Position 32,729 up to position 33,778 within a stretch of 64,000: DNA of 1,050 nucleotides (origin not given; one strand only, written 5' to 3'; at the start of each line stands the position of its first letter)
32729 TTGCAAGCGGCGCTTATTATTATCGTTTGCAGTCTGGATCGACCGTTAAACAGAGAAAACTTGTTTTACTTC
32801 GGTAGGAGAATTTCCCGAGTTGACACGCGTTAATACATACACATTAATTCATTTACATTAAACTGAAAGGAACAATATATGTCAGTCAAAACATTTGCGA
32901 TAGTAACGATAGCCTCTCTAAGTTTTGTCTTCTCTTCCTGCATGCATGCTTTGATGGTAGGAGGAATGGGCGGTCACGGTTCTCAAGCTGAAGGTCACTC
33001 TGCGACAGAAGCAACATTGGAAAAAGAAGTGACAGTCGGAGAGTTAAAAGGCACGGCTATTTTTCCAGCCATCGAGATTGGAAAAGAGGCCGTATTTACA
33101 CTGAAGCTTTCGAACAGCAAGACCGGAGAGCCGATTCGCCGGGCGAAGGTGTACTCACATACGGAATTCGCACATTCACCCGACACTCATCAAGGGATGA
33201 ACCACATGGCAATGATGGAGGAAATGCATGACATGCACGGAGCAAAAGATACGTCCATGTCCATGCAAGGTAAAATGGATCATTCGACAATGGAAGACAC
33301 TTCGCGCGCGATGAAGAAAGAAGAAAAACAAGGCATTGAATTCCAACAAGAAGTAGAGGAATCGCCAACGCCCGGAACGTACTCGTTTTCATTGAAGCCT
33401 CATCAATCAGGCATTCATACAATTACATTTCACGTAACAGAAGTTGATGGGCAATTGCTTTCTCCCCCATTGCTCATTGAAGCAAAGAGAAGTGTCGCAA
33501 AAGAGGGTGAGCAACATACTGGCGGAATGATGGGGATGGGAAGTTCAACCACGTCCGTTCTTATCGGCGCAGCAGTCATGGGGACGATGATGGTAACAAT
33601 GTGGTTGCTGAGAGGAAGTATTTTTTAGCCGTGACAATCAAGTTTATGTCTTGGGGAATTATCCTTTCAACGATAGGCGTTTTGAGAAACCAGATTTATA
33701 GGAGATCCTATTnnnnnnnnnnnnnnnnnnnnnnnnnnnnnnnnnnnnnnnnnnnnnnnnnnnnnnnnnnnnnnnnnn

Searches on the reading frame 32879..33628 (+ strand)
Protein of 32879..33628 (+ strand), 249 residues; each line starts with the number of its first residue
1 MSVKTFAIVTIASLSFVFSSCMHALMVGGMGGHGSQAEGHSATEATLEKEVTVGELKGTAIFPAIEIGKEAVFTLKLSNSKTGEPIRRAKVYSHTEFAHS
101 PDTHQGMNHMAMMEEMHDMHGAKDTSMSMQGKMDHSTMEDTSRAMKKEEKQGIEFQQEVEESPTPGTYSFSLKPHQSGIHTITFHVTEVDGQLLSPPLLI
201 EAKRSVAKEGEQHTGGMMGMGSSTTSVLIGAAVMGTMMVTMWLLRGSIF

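Call 3: search_protein_families(library=pfam, proteins=[window:32879-33628:+], max_evalue=1)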
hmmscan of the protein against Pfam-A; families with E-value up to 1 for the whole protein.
window:32879-33628:+ (249 aa): 1 family
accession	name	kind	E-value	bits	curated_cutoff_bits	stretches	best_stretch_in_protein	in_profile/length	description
PF01835.25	MG2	-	0.013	16.3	32.8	1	109-186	18-96/96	MG2 domain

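Call 4: search_protein_families(library=ncbifam, proteins=[window:32879-33628:+], max_evalue=1)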
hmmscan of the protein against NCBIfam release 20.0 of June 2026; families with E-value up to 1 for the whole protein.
window:32879-33628:+ (249 aa): 0 families
